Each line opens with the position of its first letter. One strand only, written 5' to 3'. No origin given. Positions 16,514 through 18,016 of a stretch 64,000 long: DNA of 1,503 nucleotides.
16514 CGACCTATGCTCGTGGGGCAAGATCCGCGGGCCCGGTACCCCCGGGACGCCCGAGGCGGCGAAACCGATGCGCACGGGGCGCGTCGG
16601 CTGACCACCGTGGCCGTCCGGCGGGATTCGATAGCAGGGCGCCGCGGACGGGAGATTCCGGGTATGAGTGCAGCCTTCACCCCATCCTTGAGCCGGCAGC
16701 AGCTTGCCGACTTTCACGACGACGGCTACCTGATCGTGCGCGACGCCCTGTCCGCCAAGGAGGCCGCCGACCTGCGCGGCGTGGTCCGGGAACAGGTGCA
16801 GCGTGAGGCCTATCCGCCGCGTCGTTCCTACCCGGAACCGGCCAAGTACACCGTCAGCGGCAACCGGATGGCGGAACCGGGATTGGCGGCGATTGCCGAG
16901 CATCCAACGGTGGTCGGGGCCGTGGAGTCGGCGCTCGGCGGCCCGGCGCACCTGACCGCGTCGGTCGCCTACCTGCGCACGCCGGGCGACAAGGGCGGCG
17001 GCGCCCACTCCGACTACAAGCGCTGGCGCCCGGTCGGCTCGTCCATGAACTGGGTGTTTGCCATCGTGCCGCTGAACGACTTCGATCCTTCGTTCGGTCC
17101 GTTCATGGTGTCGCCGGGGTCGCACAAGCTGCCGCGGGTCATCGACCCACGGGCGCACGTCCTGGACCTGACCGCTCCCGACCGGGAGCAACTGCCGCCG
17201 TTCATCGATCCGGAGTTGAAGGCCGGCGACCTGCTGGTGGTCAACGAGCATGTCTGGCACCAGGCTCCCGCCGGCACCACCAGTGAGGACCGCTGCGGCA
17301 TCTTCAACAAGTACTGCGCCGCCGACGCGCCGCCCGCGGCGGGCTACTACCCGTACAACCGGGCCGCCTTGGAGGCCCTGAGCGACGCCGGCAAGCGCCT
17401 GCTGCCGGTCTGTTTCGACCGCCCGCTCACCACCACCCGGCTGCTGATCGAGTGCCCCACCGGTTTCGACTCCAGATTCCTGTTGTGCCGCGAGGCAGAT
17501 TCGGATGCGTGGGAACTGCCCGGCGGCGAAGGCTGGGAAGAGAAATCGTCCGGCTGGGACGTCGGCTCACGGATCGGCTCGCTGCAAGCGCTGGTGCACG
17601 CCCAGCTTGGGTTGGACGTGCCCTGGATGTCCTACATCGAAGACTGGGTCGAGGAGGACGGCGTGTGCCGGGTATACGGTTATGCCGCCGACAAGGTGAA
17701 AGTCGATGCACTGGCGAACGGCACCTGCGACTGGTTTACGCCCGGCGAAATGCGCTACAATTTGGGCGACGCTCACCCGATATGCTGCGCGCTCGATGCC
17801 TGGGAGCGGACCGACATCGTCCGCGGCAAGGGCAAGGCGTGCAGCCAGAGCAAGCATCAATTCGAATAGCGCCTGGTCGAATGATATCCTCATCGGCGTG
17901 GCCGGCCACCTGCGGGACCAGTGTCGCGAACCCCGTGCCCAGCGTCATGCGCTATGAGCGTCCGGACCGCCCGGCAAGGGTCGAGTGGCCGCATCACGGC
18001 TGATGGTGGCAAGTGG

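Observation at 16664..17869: PhyH-family Fe/2OG dioxygenase fused to a Nudix-fold domain with a degenerate Nudix box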

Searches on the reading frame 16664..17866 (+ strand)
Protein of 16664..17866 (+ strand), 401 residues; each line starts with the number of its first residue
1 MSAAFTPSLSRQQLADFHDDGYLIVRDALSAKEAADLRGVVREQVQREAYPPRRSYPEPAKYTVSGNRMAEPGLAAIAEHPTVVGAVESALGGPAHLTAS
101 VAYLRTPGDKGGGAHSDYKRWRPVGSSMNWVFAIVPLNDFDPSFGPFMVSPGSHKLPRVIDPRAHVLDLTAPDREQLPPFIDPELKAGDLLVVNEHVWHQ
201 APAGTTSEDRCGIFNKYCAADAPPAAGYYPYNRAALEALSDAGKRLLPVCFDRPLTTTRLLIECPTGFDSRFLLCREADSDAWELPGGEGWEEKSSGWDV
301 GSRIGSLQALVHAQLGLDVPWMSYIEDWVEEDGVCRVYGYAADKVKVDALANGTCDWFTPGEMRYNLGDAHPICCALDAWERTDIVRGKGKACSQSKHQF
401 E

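Call 4: search_protein_families(library=pfam, proteins=[window:16664-17866:+], max_evalue=10)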
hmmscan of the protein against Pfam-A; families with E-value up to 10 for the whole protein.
window:16664-17866:+ (401 aa): 2 families
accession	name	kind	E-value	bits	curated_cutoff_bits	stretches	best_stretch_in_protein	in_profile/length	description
PF05721.19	PhyH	-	8.5e-19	69.1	22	1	17-210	1-211/213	Phytanoyl-CoA dioxygenase (PhyH)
PF08007.18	JmjC_2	-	0.15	12.1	22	1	175-205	80-110/127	JmjC domain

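Call 5: search_protein_families(library=ncbifam, proteins=[window:16664-17866:+], max_evalue=10)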
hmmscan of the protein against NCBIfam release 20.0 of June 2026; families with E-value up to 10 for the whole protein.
window:16664-17866:+ (401 aa): 3 families
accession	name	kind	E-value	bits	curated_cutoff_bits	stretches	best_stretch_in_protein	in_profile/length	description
TIGR02408.1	ectoine_ThpD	equivalog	1.7e-05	24.3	336.5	1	4-155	12-170/277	ectoine hydroxylase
NF052437.1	MPhHdxlPhnYGIM8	equivalog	0.0041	16.6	500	1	9-243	5-240/260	methylphosphonate hydroxylase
TIGR01762.1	chlorin-enz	subfamily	0.1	11.9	226.3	1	8-115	2-108/288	chlorinating enzyme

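Call 6: find_homologous_proteins(query=window:16664-17866:+)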
Query window:16664-17866:+ (401 aa): 596 proteins with E <= 0.001 among 8000 candidates; the best 120 are listed.
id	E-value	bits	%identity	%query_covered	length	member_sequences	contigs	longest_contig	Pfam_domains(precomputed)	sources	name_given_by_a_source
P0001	3.9e-262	888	92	100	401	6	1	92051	PF05721.20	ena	-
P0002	4.1e-258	874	92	100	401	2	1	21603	PF05721.20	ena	-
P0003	2.1e-252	855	90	100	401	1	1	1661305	PF05721.20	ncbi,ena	-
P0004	1.9e-241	819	86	100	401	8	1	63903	PF05721.20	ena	-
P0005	8.5e-239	811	86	100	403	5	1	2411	PF05721.20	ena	-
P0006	2.1e-235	799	86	100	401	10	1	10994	PF05721.20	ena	-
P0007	5.2e-235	798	84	100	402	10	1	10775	PF05721.20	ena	-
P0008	4.3e-234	795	84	100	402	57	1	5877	PF05721.20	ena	-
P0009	3.2e-227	773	82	100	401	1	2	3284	PF05721.20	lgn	-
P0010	1.3e-223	761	82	100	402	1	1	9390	PF05721.20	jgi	jgi:hypothetical protein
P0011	1.4e-216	737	77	100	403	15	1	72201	PF05721.20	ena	-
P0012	2.2e-216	737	76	100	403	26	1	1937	PF05721.20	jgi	jgi:ectoine hydroxylase-related dioxygenase (phytanoyl-CoA dioxygenase family)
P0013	6.5e-204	696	71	100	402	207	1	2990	PF05721.20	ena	-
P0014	1.1e-203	695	72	100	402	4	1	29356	PF05721.20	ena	-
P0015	1.7e-203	694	71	100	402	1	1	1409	PF05721.20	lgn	-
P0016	1.8e-203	694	72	100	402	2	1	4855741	PF05721.20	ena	-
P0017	2.1e-203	694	72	100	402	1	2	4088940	PF05721.20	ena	-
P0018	2.3e-203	694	72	100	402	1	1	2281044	PF05721.20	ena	-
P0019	2.4e-203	694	72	100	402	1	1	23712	PF05721.20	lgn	-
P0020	5.8e-203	693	70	100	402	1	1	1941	PF05721.20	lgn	-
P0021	5.9e-203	693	72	100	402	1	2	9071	PF05721.20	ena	-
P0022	3.7e-202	690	73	100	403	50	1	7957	PF05721.20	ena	-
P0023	7.7e-202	689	70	100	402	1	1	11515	PF05721.20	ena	-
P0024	1.7e-201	688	71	100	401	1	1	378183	PF05721.20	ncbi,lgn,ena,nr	ncbi:MAG: phytanoyl-CoA dioxygenase family protein [Candidatus Poribacteria bacterium]|nr:phytanoyl-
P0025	2.0e-201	688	71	100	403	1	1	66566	PF05721.20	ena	-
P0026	3.2e-201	687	72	100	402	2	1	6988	PF05721.20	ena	-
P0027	3.3e-201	687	71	100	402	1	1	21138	PF05721.20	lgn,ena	-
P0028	4.6e-201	686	71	100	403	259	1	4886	PF05721.20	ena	-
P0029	7.4e-201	686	70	100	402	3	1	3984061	PF05721.20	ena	-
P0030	1.1e-200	685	70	100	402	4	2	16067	PF05721.20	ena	-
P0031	1.2e-200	685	69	100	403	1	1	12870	PF05721.20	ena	-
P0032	1.3e-200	685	71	100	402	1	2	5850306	PF05721.20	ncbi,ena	-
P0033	1.5e-200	685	71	100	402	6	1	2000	PF05721.20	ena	-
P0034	2.1e-200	684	71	100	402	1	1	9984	PF05721.20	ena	-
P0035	2.2e-200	684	71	100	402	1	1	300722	PF05721.20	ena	-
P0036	2.2e-200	684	71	100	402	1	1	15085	PF05721.20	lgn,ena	-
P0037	2.2e-200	684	70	100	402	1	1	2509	PF05721.20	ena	-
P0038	2.6e-200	684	70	99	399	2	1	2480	PF05721.20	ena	-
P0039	3.0e-200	684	71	100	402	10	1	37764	PF05721.20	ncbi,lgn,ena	-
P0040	3.0e-200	684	70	100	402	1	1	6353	PF05721.20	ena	-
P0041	3.2e-200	684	70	100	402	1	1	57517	PF05721.20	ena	-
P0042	3.5e-200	683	69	100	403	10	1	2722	PF05721.20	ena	-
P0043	4.2e-200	683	70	100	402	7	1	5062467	PF05721.20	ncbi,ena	-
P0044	4.3e-200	683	70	100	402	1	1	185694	PF05721.20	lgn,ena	-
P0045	8.1e-200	682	69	100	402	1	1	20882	PF05721.20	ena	-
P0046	1.7e-199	681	69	100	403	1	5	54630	PF05721.20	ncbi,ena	-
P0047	1.9e-199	681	69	100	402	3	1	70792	PF05721.20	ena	-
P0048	2.1e-199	681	71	100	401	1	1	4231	PF05721.20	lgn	-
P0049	2.4e-199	681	71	100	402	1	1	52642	PF05721.20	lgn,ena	-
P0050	6.2e-199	679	70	100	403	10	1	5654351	PF05721.20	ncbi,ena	-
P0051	7.1e-199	679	71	100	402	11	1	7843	PF05721.20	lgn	-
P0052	7.2e-199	679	71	100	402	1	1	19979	PF05721.20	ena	-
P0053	7.7e-199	679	71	100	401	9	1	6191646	PF05721.20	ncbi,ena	-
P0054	9.1e-199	679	69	100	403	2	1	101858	PF05721.20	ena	-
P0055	1.3e-198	678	71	100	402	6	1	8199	PF05721.20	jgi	-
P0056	1.8e-198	678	70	100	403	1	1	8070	PF05721.20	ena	-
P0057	2.3e-198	677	70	100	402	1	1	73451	PF05721.20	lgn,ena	-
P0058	2.6e-198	677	71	100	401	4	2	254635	PF05721.20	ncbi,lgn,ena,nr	ncbi:MAG: phytanoyl-CoA dioxygenase family protein [Candidatus Poribacteria bacterium]|nr:phytanoyl-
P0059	3.1e-198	677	71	100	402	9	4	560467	PF05721.20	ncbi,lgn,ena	-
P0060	3.4e-198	677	70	100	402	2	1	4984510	PF05721.20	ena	-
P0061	5.4e-198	676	70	100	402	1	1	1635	PF05721.20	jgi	jgi:hypothetical protein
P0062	5.5e-198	676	70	100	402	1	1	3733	PF05721.20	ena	-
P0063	5.9e-198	676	70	100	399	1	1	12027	PF05721.20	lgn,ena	-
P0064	6.1e-198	676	68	100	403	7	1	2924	PF05721.20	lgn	-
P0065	8.6e-198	676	68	100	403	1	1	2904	PF05721.20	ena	-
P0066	1.0e-197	675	70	100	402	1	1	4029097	PF05721.20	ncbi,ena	-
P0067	1.2e-197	675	71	100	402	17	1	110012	PF05721.20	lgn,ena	-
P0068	1.4e-197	675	70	100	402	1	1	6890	PF05721.20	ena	-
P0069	2.3e-197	674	70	100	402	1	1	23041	PF05721.20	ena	-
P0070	2.9e-197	674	70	100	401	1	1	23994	PF05721.20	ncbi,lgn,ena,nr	ncbi:MAG: phytanoyl-CoA dioxygenase family protein [Candidatus Poribacteria bacterium]|nr:phytanoyl-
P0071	3.3e-197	674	70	100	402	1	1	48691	PF05721.20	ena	-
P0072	5.0e-197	673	69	100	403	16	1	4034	PF05721.20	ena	-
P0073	6.7e-197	673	70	100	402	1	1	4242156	PF05721.20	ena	-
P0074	7.4e-197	672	71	99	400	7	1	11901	PF05721.20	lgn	-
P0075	7.6e-197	672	70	100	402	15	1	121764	PF05721.20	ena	-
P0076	1.2e-196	672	70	100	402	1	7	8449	PF05721.20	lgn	-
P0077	1.2e-196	672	70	100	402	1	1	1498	PF05721.20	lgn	-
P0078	1.7e-196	671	70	100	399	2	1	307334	PF05721.20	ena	-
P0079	1.7e-196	671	70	100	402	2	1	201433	PF05721.20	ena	-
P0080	1.7e-196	671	70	100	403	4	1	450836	PF05721.20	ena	-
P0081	1.6e-195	668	68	100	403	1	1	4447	PF05721.20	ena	-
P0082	2.0e-195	668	69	100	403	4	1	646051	PF05721.20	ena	-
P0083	3.1e-195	667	70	100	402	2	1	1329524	PF05721.20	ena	-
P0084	3.1e-195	667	70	100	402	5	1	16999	PF05721.20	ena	-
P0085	3.6e-195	667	68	100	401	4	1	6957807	PF05721.20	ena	-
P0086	4.1e-195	667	70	100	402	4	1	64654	PF05721.20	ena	-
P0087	4.2e-195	667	70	100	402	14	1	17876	PF05721.20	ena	-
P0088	7.4e-195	666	70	100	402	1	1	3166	PF05721.20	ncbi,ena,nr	ncbi:phytanoyl-CoA dioxygenase family protein [Candidatus Poribacteria bacterium]|nr:phytanoyl-CoA d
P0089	2.6e-194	664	68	99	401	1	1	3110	PF05721.20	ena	-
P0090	4.1e-194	663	68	100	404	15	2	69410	PF05721.20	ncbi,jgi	-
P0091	2.2e-193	661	70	100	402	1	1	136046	PF05721.20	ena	-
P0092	2.5e-193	661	69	100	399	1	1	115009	PF05721.20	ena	-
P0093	3.9e-193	660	70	100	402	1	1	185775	PF05721.20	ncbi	-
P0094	3.9e-193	660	68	100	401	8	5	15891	PF05721.20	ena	-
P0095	5.8e-193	660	68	100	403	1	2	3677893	PF05721.20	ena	-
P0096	7.7e-193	659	69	100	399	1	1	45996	PF05721.20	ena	-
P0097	8.6e-193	659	69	100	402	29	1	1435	PF05721.20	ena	-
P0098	1.4e-192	658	68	99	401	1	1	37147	PF05721.20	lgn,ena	-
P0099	1.6e-192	658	69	100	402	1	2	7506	PF05721.20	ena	-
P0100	1.9e-192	658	70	100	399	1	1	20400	PF05721.20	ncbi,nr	ncbi:phytanoyl-CoA dioxygenase family protein [Candidatus Poribacteria bacterium]|nr:phytanoyl-CoA d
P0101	2.1e-192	658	69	100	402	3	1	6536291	PF05721.20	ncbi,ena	-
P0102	2.2e-192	658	68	100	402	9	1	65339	PF05721.20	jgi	-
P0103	2.5e-192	658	70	100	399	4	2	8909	PF05721.20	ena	-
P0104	3.6e-192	657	68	99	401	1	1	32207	PF05721.20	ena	-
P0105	5.5e-192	656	70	100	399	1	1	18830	PF05721.20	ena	-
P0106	6.2e-192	656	69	100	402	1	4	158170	PF05721.20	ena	-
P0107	6.3e-192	656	68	100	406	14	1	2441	PF05721.20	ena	-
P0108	1.0e-191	656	69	100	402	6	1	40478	PF05721.20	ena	-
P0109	1.6e-191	655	69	100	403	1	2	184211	PF05721.20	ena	-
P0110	2.6e-191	654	69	100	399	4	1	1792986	PF05721.20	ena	-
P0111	3.0e-191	654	69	100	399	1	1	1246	PF05721.20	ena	-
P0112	3.7e-191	654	67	100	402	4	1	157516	PF05721.20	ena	-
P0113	6.9e-191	653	68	100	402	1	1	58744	PF05721.20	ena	-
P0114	8.5e-191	653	67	100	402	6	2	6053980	PF05721.20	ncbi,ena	-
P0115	8.6e-191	653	69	100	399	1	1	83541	PF05721.20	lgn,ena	-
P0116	1.0e-190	652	69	100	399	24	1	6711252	PF05721.20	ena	-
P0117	1.3e-190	652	71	98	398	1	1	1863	PF05721.20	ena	-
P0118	1.7e-190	652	68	100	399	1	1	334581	PF05721.20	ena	-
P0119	2.1e-190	651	69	100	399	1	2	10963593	PF05721.20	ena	-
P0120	3.3e-190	651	67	100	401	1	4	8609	PF05721.20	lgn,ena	-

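Call 15: find_related_loci(query=A1, collection=genome_contigs, flank=8000)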
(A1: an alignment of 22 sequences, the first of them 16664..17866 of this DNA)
Query A1 (401 aa) in genome_contigs; peptide patterns used: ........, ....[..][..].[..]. (x = any residue, [..] = any of these).
377 stretches matched a pattern; 280 encode a relative of the query (tblastn E <= 1e-3); the best 80 are kept; 80 distinct loci.
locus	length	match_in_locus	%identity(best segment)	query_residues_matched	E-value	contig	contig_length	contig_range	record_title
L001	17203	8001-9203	90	1-401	0e+0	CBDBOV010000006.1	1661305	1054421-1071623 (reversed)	MAG: Spirochaetia bacterium isolate 68d78d2d-8fbf-4242-a4cd-80a334438824 genome assembly, contig: contig_6, whole genome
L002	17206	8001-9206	86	1-401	0e+0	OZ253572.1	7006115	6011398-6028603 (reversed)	MAG: Spirochaetia bacterium isolate 72bb51b6-cb5f-447a-8604-6b23f49a98cc genome assembly, chromosome: 1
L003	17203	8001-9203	86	1-401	0e+0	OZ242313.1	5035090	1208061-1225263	MAG: Spirochaetia bacterium isolate e429cb45-3368-499c-8ecb-8058609f3e9e genome assembly, chromosome: 1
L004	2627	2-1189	76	8-401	0e+0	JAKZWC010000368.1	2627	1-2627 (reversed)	MAG: Spirochaetales bacterium isolate Langseth_MAG_00127 Langseth_MAG_00127_000000000368, whole genome shotgun sequence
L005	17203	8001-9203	73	1-401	0e+0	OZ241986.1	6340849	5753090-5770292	MAG: Candidatus Latescibacterota bacterium isolate 0d522d25-140f-41b3-910f-d932058e053c genome assembly, chromosome: 1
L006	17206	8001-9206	73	1-401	0e+0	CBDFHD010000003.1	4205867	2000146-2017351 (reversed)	MAG: Candidatus Poribacteria bacterium isolate 3ddb7f14-4d05-4080-9b3f-f5d75a2c5508 genome assembly, contig: contig_3, w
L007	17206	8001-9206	72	1-401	0e+0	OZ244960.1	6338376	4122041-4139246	MAG: Candidatus Latescibacterota bacterium isolate 84ceb019-2832-410a-8319-f59b3e32517b genome assembly, chromosome: 1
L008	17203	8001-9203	72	1-401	0e+0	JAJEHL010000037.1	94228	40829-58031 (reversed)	MAG: Candidatus Latescibacterota bacterium isolate p16x60bins.49 k141_387448, whole genome shotgun sequence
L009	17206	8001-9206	73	1-401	0e+0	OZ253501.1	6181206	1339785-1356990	MAG: Candidatus Latescibacterota bacterium isolate f485d00f-16df-4488-a4d1-ddfd292eb512 genome assembly, chromosome: 1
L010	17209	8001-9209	74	1-401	0e+0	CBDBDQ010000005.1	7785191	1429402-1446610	MAG: Spirochaetia bacterium isolate f652f7ba-8847-4161-9e61-b7674eda2487 genome assembly, contig: contig_5, whole genome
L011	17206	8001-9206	72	1-401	0e+0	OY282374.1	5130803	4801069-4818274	MAG: Candidatus Poribacteria bacterium genome assembly, chromosome: 1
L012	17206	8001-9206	71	1-401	0e+0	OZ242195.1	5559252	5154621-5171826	MAG: Candidatus Latescibacterota bacterium isolate a57e98d2-c2a9-4833-8eaa-f85fbefd33d8 genome assembly, chromosome: 1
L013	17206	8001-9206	72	1-401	0e+0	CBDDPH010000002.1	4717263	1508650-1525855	MAG: Candidatus Latescibacterota bacterium isolate fcaf43fe-a799-4ace-af36-b323ac78cc8e genome assembly, contig: contig_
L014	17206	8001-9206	71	1-401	0e+0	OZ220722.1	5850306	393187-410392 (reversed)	MAG: Candidatus Poribacteria bacterium isolate 09e4b887-e8cc-4912-b364-6afc626817b5 genome assembly, chromosome: 1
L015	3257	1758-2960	71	1-401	0e+0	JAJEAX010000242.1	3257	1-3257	MAG: Candidatus Latescibacterota bacterium isolate jk18x7bins.9 k141_672651, whole genome shotgun sequence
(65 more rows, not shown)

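Call 22: predict_structure(alignment_id=A1)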
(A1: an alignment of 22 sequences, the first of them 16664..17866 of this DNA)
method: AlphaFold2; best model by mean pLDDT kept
length: 401 residues; sequences in the alignment: 22
mean_pLDDT: 42.5   pTM: 0.40
mean pLDDT of the five models: 42.5, 34.8, 33.7, 30.6, 30.4
residues with pLDDT >= 90: 1; 70-90: 54; 50-70: 62; < 50: 284
segments of 3 or more residues with pLDDT < 50: 1-253, 293-302, 381-401
pLDDT, mean of each block of 10 residues (from residue 1): 32 34 25 37 34 27 22 26 38 34 26 24 25 30 28 27 29 33 30 25 30 27 31 41 39 58 71 82 77 46 53 69 60 66 66 83 85 66 36 28 23
secondary structure, 60 per line:
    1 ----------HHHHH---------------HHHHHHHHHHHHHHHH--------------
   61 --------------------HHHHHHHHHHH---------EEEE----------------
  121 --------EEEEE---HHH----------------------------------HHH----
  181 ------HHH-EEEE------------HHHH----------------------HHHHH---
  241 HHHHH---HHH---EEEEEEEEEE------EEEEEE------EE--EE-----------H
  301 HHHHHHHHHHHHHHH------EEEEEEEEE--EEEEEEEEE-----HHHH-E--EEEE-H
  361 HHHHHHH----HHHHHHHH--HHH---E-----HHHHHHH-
elements in order: H11-15 H31-46 H81-91 E101-104 E129-133 E191-194 H207-210 H233-237 H241-245 E255-264 E271-276 H300-315 E322-330 E333-341 H347-350 E355-358 H360-367 H372-379 H394-400

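Call 32: predict_structure(alignment_id=A3)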
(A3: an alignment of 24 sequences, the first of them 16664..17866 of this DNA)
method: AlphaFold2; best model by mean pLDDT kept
length: 401 residues; sequences in the alignment: 24
mean_pLDDT: 92.0   pTM: 0.91
mean pLDDT of the five models: 92.0, 91.8, 91.1, 90.4, 90.3
residues with pLDDT >= 90: 328; 70-90: 59; 50-70: 12; < 50: 2
segments of 3 or more residues with pLDDT < 50: none
pLDDT, mean of each block of 10 residues (from residue 1): 72 97 97 96 93 91 94 93 97 96 95 91 94 96 95 95 93 90 97 96 94 97 96 96 94 93 84 88 92 79 94 92 95 94 72 86 94 95 95 84 66
secondary structure, 60 per line:
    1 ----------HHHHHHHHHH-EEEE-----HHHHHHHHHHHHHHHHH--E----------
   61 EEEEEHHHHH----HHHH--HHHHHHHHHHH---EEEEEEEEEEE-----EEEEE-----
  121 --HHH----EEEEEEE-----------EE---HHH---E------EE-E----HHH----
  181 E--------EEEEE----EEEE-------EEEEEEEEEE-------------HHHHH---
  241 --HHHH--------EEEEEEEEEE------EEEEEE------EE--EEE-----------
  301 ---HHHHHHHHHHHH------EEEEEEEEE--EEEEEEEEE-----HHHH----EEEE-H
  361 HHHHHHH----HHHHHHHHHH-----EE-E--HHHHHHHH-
elements in order: H11-20 E22-25 H31-47 E61-65 H66-70 H75-78 H81-91 E95-105 E111-115 E130-136 E190-194 E199-202 E210-219 H233-237 H243-246 E255-264 E271-276 E287-289 H304-315 E322-330 E333-341 H347-350 E355-358 H360-367 H372-381 H393-400

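Call 37: fold_search(model_id=the predicted structure, library=pdb)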
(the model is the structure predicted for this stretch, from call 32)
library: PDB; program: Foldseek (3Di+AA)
matches with E <= 10: 1764; with E <= 0.001: 607
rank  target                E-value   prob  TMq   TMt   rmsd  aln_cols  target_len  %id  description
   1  5epa_F                1.3e-14  1.00  0.45  0.69   6.2       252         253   21  Crystal structure of non-heme alpha ketoglutarate dependent carbocyclase SnoK from nogalamycin biosynthesis (released 2016-05-11)
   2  9c9n                  1.4e-14  1.00  0.45  0.67   6.4       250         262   18  Crystal structure of Fe/2-OG dependent dioxygenase MysH in complex with nickel and succinate (released 2025-10-08)
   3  5equ_A                1.5e-14  1.00  0.45  0.68   4.9       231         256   23  Crystal structure of the epimerase SnoN in complex with Fe3+, alpha ketoglutarate and nogalamycin RO (released 2016-05-11)
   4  5ep9_B                1.6e-14  1.00  0.44  0.68   5.0       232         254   23  Crystal structure of the non-heme alpha ketoglutarate dependent epimerase SnoN from nogalamycin biosynthesis (released 2016-05-11)
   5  5ep9_D                2.0e-14  1.00  0.44  0.71   3.6       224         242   23  Crystal structure of the non-heme alpha ketoglutarate dependent epimerase SnoN from nogalamycin biosynthesis (released 2016-05-11)
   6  5erl_A                2.1e-14  1.00  0.44  0.67   5.0       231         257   23  Crystal structure of the epimerase SnoN in complex with Ni2+, succinate and nogalamycin RO (released 2016-05-11)
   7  5epa_A                2.9e-14  1.00  0.45  0.67   6.7       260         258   21  Crystal structure of non-heme alpha ketoglutarate dependent carbocyclase SnoK from nogalamycin biosynthesis (released 2016-05-11)
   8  5erl_D                3.9e-14  1.00  0.45  0.67   5.2       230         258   24  Crystal structure of the epimerase SnoN in complex with Ni2+, succinate and nogalamycin RO (released 2016-05-11)
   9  5ep9_A                5.3e-14  1.00  0.45  0.68   5.1       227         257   24  Crystal structure of the non-heme alpha ketoglutarate dependent epimerase SnoN from nogalamycin biosynthesis (released 2016-05-11)
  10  7eys_C                6.7e-14  1.00  0.38  0.53   7.6       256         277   20  Complex structure of SptF with Fe, alpha-ketoglutarate, and andiconin D (released 2022-04-20)
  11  5ep9_C                1.8e-13  1.00  0.44  0.71   3.2       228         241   22  Crystal structure of the non-heme alpha ketoglutarate dependent epimerase SnoN from nogalamycin biosynthesis (released 2016-05-11)
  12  7eyu_B                2.3e-13  1.00  0.39  0.56   7.9       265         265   19  Fe(II)/(alpha)ketoglutarate-dependent dioxygenase SptF-N65T mutant with andiconin D (released 2022-04-20)
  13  4xcb_B                2.4e-13  1.00  0.43  0.64   6.2       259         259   19  Crystal Structure of HygX from Streptomyces hygroscopicus with nickel, 2-oxoglutarate, and hygromycin B bound (released 2015-08-05)
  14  4nmi                  2.9e-13  1.00  0.45  0.63   3.2       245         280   17  Crystal Structure of the Apo ectoine hydroxylase ECTD from Salibacillus salexigens (released 2014-09-10)
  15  8zyb_D                3.1e-13  1.00  0.41  0.59   7.4       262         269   17  a-KG dependent oxygenase (released 2025-06-18)
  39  3obz                  1.2e-12  1.00  0.43  0.59   6.5       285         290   15  Crystal structure of human phytanoyl-COA dioxygenase phyhd1 2-oxoglutarate and iron complex (released 2010-09-01)
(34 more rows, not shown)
